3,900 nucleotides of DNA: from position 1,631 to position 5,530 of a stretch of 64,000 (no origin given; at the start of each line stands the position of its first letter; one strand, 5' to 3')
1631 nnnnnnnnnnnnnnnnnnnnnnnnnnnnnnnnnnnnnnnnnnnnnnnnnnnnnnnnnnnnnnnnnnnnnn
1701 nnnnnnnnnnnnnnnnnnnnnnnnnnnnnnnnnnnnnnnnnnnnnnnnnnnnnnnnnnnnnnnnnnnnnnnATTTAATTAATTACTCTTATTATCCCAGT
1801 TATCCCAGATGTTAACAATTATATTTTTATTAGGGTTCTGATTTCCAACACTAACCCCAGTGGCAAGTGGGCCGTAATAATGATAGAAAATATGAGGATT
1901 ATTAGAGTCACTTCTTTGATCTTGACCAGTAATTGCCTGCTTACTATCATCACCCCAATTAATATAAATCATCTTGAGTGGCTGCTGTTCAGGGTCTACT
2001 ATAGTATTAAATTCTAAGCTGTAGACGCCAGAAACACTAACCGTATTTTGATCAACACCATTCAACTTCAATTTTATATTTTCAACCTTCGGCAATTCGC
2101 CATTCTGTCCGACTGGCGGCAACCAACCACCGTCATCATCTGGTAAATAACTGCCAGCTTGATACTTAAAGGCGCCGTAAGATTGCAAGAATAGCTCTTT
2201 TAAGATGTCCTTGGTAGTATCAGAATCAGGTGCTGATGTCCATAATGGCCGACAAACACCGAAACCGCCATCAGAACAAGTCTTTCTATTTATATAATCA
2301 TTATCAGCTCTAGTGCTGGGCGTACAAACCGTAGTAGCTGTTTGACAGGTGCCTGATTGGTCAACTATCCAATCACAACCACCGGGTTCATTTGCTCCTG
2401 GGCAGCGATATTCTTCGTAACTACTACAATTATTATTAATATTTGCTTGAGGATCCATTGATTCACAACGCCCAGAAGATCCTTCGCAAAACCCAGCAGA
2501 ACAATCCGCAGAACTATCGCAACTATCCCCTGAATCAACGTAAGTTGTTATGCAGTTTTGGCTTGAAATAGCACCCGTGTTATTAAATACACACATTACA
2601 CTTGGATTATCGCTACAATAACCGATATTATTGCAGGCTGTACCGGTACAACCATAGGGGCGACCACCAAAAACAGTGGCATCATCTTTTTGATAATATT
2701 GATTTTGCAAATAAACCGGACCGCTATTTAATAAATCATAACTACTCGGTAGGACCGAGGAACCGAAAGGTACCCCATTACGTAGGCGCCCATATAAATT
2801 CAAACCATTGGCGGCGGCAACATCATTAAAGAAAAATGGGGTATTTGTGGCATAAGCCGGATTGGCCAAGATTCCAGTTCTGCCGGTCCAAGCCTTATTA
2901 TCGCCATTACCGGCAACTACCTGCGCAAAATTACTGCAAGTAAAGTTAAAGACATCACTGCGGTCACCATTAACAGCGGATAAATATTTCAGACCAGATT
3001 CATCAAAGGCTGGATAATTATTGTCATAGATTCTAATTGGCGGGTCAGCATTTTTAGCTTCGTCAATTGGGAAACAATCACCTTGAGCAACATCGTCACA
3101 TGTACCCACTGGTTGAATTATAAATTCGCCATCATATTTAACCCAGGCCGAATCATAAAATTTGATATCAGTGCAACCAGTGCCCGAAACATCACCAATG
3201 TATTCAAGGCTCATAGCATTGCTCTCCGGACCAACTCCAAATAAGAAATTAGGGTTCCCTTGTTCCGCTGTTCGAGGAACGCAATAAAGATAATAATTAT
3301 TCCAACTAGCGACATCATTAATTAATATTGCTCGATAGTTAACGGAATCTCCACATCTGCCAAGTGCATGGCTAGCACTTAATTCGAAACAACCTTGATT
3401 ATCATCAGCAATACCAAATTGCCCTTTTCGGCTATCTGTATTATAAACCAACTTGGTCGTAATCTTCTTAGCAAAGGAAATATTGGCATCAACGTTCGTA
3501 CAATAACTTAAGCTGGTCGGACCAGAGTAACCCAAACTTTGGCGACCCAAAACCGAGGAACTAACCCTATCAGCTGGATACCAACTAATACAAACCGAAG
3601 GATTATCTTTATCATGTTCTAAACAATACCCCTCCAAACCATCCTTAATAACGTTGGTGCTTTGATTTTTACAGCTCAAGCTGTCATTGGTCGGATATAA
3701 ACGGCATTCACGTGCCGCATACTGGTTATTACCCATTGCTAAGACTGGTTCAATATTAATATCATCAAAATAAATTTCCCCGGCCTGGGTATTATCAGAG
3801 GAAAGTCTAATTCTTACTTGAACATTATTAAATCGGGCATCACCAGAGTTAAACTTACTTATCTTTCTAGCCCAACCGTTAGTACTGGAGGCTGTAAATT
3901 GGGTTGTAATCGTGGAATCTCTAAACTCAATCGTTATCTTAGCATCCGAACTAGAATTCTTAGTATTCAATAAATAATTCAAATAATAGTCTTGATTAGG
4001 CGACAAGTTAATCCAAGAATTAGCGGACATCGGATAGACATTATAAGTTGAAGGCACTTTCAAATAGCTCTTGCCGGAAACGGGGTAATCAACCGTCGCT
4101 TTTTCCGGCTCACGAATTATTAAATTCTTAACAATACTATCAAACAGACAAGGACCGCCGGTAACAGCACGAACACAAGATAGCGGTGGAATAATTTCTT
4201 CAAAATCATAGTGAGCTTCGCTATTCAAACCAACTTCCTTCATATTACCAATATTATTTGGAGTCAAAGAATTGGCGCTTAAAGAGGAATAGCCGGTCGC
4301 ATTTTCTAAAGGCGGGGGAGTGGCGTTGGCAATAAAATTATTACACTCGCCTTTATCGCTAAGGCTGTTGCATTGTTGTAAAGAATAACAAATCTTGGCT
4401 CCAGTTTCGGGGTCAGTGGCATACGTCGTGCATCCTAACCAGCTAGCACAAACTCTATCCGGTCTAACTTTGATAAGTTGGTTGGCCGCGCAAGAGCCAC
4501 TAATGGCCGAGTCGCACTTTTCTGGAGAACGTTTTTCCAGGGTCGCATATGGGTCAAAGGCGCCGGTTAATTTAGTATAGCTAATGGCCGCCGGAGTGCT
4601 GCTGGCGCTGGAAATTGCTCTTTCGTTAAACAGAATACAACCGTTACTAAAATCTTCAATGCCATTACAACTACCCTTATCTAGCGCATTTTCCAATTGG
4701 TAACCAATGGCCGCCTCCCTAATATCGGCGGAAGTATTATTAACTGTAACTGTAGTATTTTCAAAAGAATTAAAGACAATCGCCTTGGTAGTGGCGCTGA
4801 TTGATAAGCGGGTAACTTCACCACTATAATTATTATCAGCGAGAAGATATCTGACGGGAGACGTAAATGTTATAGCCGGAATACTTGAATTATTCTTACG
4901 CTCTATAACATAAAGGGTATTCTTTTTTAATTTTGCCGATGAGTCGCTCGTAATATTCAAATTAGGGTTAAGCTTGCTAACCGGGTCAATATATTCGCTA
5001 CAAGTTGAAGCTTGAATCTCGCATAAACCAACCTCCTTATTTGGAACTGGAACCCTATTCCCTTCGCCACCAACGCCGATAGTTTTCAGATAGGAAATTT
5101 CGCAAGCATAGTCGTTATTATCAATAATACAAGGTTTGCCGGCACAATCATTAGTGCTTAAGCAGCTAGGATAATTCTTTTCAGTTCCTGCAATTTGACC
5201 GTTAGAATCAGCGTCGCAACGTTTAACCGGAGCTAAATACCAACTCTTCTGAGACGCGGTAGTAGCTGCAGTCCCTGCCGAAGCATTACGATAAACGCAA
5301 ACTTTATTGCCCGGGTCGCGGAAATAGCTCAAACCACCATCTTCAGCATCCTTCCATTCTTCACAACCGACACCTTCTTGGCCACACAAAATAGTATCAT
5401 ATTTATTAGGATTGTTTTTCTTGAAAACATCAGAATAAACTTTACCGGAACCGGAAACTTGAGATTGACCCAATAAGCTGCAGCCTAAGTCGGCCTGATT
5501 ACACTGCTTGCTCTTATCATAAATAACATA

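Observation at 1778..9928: Modular architecture of the giant protein: recurrent G-C-x-E-[FYW] motif, three jelly-roll modules, PKD-like end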

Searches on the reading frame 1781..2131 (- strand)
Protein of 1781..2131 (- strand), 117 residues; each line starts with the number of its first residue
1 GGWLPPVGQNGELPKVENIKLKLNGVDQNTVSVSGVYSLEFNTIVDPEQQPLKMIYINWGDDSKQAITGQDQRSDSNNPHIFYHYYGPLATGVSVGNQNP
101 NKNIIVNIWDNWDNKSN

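Call 48: search_protein_families(library=pfam, alignment_id=A5, max_evalue=10)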
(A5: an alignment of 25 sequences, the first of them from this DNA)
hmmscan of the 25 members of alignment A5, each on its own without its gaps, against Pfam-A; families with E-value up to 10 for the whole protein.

A. member 1, seq(117 aa): 0 families

B. families by the number of members that match (of 25 scanned): 13 families
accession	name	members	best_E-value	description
PF22620.2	OYE-like_second_a-b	2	0.13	OYE-like second alpha/beta domain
PF22508.2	InlJ_IG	1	0.0081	Internalin J, Immunoglobulin-like domain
PF23959.1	DUF7288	1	0.019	Family of unknown function (DUF7288)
PF07593.17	UnbV_ASPIC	1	0.023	ASPIC and UnbV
PF10665.14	Minor_capsid_1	1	0.038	Minor capsid protein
PF18474.7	DUF5614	1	0.055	Family of unknown function (DUF5614)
PF18573.7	BclA_C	1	0.069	BclA C-terminal domain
PF18911.6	PKD_4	1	0.11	PKD domain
PF19162.5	DUF5844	1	0.12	Family of unknown function (DUF5844)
PF17269.7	DUF5335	1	0.14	Family of unknown function (DUF5335)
PF16370.11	MetallophosC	1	0.14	C terminal of Calcineurin-like phosphoesterase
PF10448.14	POC3_POC4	1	0.15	20S proteasome chaperone assembly proteins 3 and 4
PF00801.26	PKD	1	0.23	PKD domain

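Call 49: search_solved_structures(query=A5, max_evalue=10, show_alignments=2)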
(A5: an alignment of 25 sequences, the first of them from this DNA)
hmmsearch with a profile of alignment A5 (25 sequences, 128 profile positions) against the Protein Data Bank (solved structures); distinct sequences matched with E-value up to 10: 1.
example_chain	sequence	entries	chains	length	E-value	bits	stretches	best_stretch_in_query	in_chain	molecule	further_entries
4uyp_A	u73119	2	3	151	0.31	14.5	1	46-70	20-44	Cellulosomal scaffoldin anchoring protein C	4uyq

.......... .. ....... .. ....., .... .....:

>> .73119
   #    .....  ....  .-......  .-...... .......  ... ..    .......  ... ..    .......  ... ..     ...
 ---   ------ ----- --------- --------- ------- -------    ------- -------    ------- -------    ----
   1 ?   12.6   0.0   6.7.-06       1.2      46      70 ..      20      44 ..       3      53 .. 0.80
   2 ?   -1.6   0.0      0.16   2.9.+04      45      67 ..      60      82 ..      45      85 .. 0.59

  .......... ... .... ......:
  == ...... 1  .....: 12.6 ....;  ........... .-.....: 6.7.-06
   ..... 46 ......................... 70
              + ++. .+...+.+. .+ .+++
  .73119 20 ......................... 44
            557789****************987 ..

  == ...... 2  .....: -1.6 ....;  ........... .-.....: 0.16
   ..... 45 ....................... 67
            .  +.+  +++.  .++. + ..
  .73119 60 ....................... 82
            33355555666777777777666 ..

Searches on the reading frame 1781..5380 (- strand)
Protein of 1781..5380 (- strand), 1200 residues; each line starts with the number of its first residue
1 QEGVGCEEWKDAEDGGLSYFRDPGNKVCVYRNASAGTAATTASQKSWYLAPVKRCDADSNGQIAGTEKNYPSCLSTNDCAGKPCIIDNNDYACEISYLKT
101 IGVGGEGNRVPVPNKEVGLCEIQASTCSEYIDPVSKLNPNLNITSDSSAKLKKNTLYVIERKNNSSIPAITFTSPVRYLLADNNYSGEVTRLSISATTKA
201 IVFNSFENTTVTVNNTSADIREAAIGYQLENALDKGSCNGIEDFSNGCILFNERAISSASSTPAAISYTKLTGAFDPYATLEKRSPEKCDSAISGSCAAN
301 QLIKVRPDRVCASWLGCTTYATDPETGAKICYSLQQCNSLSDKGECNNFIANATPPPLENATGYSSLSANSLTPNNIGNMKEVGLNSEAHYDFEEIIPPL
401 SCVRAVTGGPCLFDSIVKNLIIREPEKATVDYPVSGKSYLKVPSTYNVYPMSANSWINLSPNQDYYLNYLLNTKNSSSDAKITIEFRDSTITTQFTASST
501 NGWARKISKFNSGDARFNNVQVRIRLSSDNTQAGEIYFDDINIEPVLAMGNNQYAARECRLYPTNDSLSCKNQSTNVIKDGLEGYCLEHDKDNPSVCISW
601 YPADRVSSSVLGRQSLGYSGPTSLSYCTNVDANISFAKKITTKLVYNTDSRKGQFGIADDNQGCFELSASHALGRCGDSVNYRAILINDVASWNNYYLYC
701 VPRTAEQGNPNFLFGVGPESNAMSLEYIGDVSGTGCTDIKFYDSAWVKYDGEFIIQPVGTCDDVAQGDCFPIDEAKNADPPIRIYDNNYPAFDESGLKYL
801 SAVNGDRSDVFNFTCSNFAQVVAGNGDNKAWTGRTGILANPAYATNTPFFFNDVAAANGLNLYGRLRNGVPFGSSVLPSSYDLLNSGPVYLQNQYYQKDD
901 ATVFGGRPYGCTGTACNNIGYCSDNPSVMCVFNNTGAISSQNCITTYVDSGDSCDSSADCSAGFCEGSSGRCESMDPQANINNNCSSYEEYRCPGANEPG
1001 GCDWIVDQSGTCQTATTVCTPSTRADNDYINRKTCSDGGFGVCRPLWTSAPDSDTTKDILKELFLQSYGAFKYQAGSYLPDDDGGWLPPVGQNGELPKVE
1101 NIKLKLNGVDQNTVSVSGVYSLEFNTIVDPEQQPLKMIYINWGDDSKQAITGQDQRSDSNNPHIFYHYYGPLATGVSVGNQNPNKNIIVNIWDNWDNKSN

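Call 40: predict_structure(alignment_id=A4)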
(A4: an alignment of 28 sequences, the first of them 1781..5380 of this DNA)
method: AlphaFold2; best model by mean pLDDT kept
length: 1200 residues; sequences in the alignment: 28
mean_pLDDT: 60.3   pTM: 0.42
mean pLDDT of the five models: 60.3, 58.6, 58.5, 53.5, 53.2
residues with pLDDT >= 90: 67; 70-90: 396; 50-70: 308; < 50: 429
segments of 3 or more residues with pLDDT < 50: 1-51, 90-93, 95-138, 181-184, 224-273, 297-378, 433-436, 560-582, 603-622, 652-656, 823-839, 866-868, 937-943, 957-1009, 1019-1026, 1065-1093, 1173-1184
pLDDT, mean of each block of 10 residues (from residue 1): 27 30 30 30 35 72 68 69 66 46 36 43 33 41 61 68 59 73 58 64 73 67 42 36 43 34 34 50 56 49 26 29 34 37 37 34 33 43 76 61 76 71 63 61 88 70 87 83 85 86 84 70 86 79 79 68 37 35 57 52 40 35 64 88 85 51 83 87 88 77 90 89 73 73 92 82 65 88 86 86 76 73 43 43 54 57 51 59 61 77 70 79 80 62 53 53 44 33 32 31 38 54 52 81 76 60 48 39 35 67 83 74 81 69 78 67 77 45 66 74
secondary structure, 60 per line:
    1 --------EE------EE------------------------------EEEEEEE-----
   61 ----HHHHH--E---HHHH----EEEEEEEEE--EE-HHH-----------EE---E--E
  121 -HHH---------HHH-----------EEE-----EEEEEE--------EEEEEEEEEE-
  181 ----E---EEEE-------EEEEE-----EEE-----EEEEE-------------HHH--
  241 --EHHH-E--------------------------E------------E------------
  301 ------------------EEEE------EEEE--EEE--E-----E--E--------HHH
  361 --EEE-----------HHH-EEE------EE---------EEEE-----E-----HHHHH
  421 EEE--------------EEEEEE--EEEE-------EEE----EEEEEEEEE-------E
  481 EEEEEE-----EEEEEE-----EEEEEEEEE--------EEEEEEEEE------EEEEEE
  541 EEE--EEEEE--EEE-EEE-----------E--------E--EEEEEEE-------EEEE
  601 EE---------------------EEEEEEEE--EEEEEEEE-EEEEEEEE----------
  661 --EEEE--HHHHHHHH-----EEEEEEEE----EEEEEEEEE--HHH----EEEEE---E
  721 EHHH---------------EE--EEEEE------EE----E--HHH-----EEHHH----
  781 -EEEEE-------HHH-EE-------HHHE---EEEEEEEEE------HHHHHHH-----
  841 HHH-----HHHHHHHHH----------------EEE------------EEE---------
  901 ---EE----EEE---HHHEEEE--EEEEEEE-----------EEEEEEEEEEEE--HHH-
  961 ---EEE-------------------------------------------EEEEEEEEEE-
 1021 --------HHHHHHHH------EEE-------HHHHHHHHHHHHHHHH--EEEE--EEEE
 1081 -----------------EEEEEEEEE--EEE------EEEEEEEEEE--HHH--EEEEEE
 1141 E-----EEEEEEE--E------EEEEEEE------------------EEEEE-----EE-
elements in order (helices of 4 or more, strands of 3 or more residues): E49-55 H65-69 H76-79 E84-92 E148-150 E156-161 E170-179 E189-192 E200-204 E210-212 E218-222 E319-322 E329-332 E335-337 E363-365 E381-383 E401-404 H416-420 E421-423 E438-443 E446-449 E457-459 E464-472 E480-486 E492-497 E503-511 E520-528 E535-543 E546-550 E553-555 E557-559 E583-589 E597-602 E624-631 E634-641 E643-650 E663-666 H669-676 E682-689 E694-702 E712-716 E744-748 E782-786 E814-822 H829-835 H849-857 E874-876 E889-891 E910-912 E919-922 E925-931 E943-954 E964-966 E1010-1019 H1029-1036 E1043-1045 H1053-1068 E1071-1074 E1077-1080 E1098-1106 E1109-1111 E1118-1127 E1135-1141 E1147-1153 E1163-1169 E1188-1192

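Call 43: fold_search(model_id=the predicted structure, library=pdb)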
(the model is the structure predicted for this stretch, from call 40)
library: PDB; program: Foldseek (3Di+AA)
matches with E <= 10: 1032; with E <= 0.001: 51
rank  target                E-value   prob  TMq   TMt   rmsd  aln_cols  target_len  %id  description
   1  8w7n                  3.9e-05  1.00  0.09  0.11  22.5       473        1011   10  Crystal structure of the in-cell Cry1Aa purified from Bacillus thuringiensis (released 2024-03-06)
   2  4w8j                  9.0e-05  0.99  0.09  0.10  21.7       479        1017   10  Structure of the full-length insecticidal protein Cry1Ac reveals intriguing details of toxin packaging into in vivo form (released 2014-09-17)
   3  8a1a_A                1.4e-04  0.77  0.08  0.07  33.0       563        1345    9  Structure of a leucinostatin derivative determined by host lattice display : L1F11V1 construct (released 2022-12-07)
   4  4xup_A                1.6e-04  0.97  0.09  0.30  31.6       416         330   12  Structure of the N-terminal CBM22-1-CBM22-2 tandem domain from Paenibacillus barcinonensis Xyn10C (released 2015-06-03)
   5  8ziy_A                1.7e-04  0.66  0.07  0.12  28.8       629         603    8  trypsinogen-EP-E574A (released 2025-05-21)
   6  2zey_A                1.8e-04  1.00  0.08  0.54   3.7       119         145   18  Family 16 carbohydrate binding module (released 2008-03-04)
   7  2w5f_B                2.0e-04  1.00  0.10  0.21   4.9       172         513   12  High resolution crystallographic structure of the Clostridium thermocellum N-terminal endo-1,4-beta-D-xylanase 10B (Xy (released 2010-01-19)
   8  8zi4_A                2.2e-04  0.66  0.08  0.14  28.7       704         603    8  Cryo-EM structure of wtEP-trypsinogen (released 2025-05-21)
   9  8zj4_A                2.3e-04  0.85  0.09  0.16  28.3       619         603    8  trypsinogen-EP-N619A (released 2025-05-21)
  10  9vqm_B                2.6e-04  0.47  0.08  0.12  36.2       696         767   10  Cryo-EM structure of Elapor1WT in tetrameric form (released 2025-07-23)
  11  9mui_A                2.8e-04  1.00  0.07  0.54   8.2       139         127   14  C. difficile RBD1 with Ca2+ (released 2025-08-20)
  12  9jsk_E                2.8e-04  1.00  0.08  0.17   7.1       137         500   12  Clostridium perfringens iota toxin pore Ib in prepore IV state (released 2025-05-14)
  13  9vql_B                2.8e-04  0.80  0.08  0.11  26.2       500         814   10  Cryo-EM structure of the dimeric Elapor1 mutant (released 2025-07-23)
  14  9jsh_D                3.0e-04  1.00  0.07  0.16   7.3       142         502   12  Clostridium perfringens iota toxin pore Ib in prepore III state (released 2025-05-14)
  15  2zez_C                3.3e-04  1.00  0.07  0.41   8.8       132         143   18  Family 16 Carbohydrate Binding Module-2 (released 2008-03-25)
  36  2zew_B                6.9e-04  1.00  0.10  0.65   4.6       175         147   16  Family 16 Cabohydrate Binding Domain Module 1 (released 2008-03-04)
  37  2zew_A                7.2e-04  1.00  0.10  0.60   5.1       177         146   16  Family 16 Cabohydrate Binding Domain Module 1 (released 2008-03-04)
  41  3oea_A                8.0e-04  1.00  0.08  0.54   3.7       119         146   17  Crystal structure of the Q121E mutants of C.polysaccharolyticus CBM16-1 bound to cellopentaose (released 2010-08-25)
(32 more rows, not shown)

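Call 45: search_solved_structures(query=A4, max_evalue=1)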
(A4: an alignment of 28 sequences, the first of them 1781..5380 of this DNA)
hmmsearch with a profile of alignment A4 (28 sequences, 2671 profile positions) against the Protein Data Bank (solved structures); distinct sequences matched with E-value up to 1: 2.
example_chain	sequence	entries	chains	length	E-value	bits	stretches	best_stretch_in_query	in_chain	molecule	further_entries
4d0q_A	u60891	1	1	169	0.063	13.2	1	1985-2077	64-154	HYALURONATE LYASE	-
1gui_A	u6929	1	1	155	0.085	12.8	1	1963-2078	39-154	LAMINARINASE 16A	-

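Call 76: fold_search(model_id=the predicted structure, library=viral)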
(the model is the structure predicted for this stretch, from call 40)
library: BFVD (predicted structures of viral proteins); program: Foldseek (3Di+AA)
matches with E <= 10: 1235; with E <= 0.001: 92
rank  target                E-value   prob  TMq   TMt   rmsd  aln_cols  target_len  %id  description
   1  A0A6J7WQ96            3.7e-08  1.00  0.10  0.15  21.5       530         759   11  CBM-cenC domain-containing protein [uncultured Caudovirales phage]
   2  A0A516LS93            5.5e-07  0.99  0.08  0.08  33.8       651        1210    9  (no name in the UniProt tables at hand)
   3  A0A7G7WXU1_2          5.5e-07  0.98  0.09  0.10  42.8       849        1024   11  (no name in the UniProt tables at hand)
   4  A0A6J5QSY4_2          6.1e-07  0.95  0.10  0.09  33.7       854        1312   11  Carbohydrate-binding, CenC-like [uncultured Caudovirales phage]
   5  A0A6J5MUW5            8.4e-07  1.00  0.08  0.09  34.9       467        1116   16  Uncharacterized protein [uncultured Caudovirales phage]
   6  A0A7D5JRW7            1.0e-06  0.95  0.12  0.10  47.8      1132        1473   10  (no name in the UniProt tables at hand)
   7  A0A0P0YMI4            2.1e-06  0.96  0.10  0.18  25.4       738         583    9  (no name in the UniProt tables at hand)
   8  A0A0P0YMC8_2          2.8e-06  0.94  0.10  0.13  25.1       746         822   10  (no name in the UniProt tables at hand)
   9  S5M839                3.6e-06  0.96  0.08  0.09  26.8       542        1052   12  Minor structural protein [Bacillus phage Basilisk]
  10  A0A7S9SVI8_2          3.6e-06  0.84  0.08  0.09  44.4       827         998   10  (no name in the UniProt tables at hand)
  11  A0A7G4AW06            4.0e-06  1.00  0.12  0.13  25.4       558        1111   12  Minor tail protein [Streptomyces phage Coruscant]
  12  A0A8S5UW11            4.0e-06  0.84  0.08  0.09  27.1       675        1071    9  Uncharacterized protein [Siphoviridae sp. ctgaU3]
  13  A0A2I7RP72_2          4.2e-06  0.97  0.11  0.15  36.2       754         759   10  (no name in the UniProt tables at hand)
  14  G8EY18                4.7e-06  0.77  0.07  0.06  34.1       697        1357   11  Uncharacterized protein [Synechococcus phage S-CAM8]
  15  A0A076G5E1            6.1e-06  0.66  0.07  0.11  27.6       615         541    9  (no name in the UniProt tables at hand)
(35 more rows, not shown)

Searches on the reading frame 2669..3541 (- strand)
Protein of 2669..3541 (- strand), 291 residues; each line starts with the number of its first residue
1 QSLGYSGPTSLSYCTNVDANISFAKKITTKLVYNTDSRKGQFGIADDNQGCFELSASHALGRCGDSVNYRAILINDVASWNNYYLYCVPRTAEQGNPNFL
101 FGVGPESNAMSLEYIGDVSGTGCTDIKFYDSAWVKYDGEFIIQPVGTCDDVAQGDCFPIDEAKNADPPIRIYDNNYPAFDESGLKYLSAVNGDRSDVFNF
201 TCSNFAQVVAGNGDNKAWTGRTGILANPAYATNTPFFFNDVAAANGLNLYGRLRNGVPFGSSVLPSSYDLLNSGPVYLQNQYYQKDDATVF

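Call 68: search_solved_structures(query=window:2669-3541:-, max_evalue=10)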
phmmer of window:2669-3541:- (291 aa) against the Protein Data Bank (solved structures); distinct sequences matched with E-value up to 10: 0.

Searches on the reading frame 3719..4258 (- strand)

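Call 70: search_protein_families(library=pfam, proteins=[window:3719-4258:-], max_evalue=10)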
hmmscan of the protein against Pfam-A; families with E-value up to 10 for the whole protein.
window:3719-4258:- (180 aa): 1 family
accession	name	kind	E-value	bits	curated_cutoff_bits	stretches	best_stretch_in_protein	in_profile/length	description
PF22637.2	CBM_4_9_1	-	0.0014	19.3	27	1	83-168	63-147/148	BppA domain 1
